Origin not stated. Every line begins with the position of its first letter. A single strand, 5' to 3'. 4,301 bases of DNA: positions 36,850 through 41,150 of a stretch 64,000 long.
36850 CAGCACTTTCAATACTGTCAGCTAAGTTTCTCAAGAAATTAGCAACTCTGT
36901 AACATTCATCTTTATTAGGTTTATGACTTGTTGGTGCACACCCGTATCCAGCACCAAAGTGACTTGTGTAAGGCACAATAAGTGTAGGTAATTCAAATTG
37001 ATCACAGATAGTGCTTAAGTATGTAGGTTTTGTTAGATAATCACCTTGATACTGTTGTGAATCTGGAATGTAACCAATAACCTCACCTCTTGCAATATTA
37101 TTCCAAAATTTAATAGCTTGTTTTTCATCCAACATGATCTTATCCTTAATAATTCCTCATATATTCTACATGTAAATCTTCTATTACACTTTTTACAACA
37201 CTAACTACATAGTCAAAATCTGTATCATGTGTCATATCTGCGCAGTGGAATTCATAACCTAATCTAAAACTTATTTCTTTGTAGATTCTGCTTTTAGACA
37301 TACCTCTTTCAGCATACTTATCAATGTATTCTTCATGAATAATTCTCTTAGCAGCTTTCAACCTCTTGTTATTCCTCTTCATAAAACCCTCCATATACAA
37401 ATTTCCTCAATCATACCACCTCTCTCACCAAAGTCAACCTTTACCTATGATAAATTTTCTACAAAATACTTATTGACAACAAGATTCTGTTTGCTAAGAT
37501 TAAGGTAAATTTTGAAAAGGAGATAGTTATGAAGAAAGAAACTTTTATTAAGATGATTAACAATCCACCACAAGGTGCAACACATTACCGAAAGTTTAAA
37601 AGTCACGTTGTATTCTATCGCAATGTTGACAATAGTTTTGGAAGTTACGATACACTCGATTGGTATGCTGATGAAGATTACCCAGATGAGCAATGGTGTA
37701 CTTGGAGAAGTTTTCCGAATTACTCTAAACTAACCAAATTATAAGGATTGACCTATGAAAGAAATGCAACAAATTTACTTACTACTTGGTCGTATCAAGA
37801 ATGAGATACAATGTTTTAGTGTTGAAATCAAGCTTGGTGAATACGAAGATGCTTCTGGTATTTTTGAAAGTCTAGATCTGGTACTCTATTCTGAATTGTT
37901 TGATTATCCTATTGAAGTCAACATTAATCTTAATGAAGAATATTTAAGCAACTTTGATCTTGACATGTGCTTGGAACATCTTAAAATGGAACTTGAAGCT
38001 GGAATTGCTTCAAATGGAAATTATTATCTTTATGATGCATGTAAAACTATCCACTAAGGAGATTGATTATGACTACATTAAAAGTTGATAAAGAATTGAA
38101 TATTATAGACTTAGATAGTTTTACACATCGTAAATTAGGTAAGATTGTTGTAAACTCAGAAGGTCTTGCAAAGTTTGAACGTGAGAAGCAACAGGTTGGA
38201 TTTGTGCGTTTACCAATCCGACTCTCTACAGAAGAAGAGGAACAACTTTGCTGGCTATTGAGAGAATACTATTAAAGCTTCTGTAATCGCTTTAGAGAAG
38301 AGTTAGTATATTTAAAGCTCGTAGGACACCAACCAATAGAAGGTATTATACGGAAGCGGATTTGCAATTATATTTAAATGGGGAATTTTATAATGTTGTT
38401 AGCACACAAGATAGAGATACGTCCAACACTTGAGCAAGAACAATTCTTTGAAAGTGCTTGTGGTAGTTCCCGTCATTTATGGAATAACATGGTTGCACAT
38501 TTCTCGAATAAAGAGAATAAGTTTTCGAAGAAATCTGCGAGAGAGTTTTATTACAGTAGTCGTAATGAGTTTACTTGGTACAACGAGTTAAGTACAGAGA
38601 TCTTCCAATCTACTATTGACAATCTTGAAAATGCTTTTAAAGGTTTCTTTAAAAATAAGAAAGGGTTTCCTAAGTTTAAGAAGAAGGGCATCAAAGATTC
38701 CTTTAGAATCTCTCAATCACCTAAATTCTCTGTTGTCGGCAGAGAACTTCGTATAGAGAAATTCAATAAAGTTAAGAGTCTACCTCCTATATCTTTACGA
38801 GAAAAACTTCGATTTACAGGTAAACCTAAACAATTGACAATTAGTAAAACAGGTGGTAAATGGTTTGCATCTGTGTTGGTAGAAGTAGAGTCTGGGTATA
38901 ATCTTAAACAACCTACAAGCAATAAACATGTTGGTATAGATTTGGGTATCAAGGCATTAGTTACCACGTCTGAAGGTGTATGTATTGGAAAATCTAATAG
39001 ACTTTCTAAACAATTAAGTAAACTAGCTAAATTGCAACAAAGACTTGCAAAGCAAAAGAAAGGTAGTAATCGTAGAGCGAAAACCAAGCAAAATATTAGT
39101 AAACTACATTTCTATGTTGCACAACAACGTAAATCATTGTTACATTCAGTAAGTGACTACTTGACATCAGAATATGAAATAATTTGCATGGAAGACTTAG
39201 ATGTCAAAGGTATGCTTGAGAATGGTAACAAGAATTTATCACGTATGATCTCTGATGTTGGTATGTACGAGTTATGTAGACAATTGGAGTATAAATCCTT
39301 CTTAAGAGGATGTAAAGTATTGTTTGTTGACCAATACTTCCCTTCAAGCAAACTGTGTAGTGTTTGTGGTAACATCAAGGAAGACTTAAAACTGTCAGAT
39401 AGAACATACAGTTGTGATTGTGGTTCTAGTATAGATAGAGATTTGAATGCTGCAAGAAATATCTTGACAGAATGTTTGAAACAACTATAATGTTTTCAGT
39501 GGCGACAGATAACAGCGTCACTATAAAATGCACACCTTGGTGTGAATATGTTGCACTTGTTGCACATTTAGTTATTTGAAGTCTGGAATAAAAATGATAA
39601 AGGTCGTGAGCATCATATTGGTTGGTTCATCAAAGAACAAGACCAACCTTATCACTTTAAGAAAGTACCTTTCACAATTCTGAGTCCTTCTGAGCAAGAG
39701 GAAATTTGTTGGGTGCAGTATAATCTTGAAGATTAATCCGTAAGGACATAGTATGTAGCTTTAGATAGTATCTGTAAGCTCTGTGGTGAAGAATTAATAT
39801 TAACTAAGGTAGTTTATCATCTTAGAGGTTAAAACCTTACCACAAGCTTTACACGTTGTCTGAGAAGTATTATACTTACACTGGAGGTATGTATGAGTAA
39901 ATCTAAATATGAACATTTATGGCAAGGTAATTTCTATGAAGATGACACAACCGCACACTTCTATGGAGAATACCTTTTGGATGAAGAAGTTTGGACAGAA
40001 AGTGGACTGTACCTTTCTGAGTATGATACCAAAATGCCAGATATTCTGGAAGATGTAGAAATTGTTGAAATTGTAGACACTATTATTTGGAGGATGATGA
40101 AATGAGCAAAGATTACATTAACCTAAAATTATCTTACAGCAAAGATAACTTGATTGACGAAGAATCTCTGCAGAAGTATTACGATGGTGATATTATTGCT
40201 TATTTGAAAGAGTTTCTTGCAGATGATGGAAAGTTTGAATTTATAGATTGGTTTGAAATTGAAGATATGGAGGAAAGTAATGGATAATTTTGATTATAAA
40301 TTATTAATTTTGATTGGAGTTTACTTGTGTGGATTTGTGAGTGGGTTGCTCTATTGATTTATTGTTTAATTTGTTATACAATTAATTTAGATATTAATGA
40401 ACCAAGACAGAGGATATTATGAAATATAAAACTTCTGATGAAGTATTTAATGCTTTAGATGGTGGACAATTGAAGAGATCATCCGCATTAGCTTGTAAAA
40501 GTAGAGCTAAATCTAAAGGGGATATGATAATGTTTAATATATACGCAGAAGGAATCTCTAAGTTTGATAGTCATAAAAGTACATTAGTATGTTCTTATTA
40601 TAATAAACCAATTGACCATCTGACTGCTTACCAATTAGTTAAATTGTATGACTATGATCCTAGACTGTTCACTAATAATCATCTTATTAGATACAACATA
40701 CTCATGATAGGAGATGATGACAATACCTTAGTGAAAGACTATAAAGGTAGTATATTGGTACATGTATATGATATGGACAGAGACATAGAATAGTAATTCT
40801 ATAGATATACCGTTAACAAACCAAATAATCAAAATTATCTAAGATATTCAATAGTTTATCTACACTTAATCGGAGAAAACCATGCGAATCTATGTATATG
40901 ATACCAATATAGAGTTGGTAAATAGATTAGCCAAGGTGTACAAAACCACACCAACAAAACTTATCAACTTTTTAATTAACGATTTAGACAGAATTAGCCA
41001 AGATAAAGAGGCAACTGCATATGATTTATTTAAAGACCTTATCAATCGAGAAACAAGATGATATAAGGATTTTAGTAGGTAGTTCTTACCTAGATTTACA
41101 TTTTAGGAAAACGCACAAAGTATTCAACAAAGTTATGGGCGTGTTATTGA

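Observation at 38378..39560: Orphan IS605-type TnpB (no TnpA) in the early region, with candidate omega-RNA at its 3' end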

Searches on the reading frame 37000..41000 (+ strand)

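Call 46: search_protein_families(library=pfam, proteins=[L001:3928-4128:+, L002:4149-4370:+], max_evalue=0.01)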
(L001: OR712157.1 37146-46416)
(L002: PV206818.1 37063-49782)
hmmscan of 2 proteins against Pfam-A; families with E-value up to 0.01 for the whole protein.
L001:3928-4128:+ (66 aa): 4 families
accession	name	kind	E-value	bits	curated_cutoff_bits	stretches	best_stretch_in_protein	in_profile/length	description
PF13411.12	MerR_1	-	3.8e-11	43.4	21.6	1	2-46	1-45/69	MerR HTH family regulatory protein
PF00376.29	MerR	-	7.2e-09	35.8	28.2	1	4-39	2-38/38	MerR family regulatory protein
PF12728.13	HTH_17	-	1.9e-08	34.8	27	1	1-49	1-48/51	Helix-turn-helix domain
PF19789.6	DUF6273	-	0.0011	19.3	23.5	1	20-62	15-56/172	Domain of unknown function (DUF6273)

L002:4149-4370:+ (73 aa): 0 families

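Call 55: search_dna_similar(query=L002:4149-4370:+, collection=phages, mode=protein, max_evalue=0.001, max_rows=30)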
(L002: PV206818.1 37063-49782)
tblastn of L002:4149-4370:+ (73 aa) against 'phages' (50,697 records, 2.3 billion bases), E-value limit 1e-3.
Records with a match: 3; places in all: 3; records where one place covers at least 80% of the query: 3.
Best place of each record, by identity: >=99% 1; <60% 2.
By first word of the organism name: Vibrio 3.
By host as written in the record: Vibrio parahaemolyticus ATCC 17802 2; Vibrio hepatarius 1.
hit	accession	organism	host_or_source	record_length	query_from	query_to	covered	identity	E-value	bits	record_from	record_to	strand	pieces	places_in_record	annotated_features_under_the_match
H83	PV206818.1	Vibrio phage vB_CoeS_P1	Vibrio hepatarius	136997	1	73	100%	100.0%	5e-44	155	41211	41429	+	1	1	hypothetical protein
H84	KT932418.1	Vibrio phage qdvp001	Vibrio parahaemolyticus ATCC 17802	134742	11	72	85%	35.9%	2e-4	42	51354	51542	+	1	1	hypothetical protein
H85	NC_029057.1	Vibrio phage qdvp001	Vibrio parahaemolyticus ATCC 17802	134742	11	72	85%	35.9%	2e-4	42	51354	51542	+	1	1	hypothetical protein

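Call 73: search_protein_families(library=phrogs, proteins=[L001:3928-4128:+, L002:4149-4370:+], max_evalue=0.001)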
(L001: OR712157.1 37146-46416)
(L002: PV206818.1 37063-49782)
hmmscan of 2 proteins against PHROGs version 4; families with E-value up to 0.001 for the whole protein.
L001:3928-4128:+ (66 aa): 5 families
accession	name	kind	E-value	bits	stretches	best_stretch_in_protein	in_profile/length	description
phrog_6620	-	integration and excision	3.6e-10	40.7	1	1-49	1-50/201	transposase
phrog_66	-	integration and excision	1.4e-08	35.8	1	1-64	93-156/412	excisionase and transcriptional regulator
phrog_20793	-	unknown function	5.5e-07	30.6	1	2-54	8-61/86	-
phrog_11671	-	unknown function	3.1e-06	28.3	1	1-46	7-53/146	-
phrog_57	-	head and packaging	9.7e-05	23.3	1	1-48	12-60/199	terminase small subunit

L002:4149-4370:+ (73 aa): 1 family
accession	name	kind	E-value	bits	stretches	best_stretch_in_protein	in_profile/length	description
phrog_9192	-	unknown function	2.3e-06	28.7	1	31-72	25-74/77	-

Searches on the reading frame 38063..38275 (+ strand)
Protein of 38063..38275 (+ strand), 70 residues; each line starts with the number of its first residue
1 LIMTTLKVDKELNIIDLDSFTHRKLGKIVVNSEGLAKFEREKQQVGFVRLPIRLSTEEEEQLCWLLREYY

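Call 46: search_protein_families(library=pfam, proteins=[window:38063-38275:+], max_evalue=0.01)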
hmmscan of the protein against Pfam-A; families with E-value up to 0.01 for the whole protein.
window:38063-38275:+ (70 aa): 0 families

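Call 73: search_protein_families(library=phrogs, proteins=[window:38063-38275:+], max_evalue=0.001)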
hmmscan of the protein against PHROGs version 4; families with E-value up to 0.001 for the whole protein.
window:38063-38275:+ (70 aa): 1 family
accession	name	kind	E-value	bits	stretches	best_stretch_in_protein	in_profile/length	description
phrog_9192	-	unknown function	1.9e-14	54.6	1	1-68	5-72/77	-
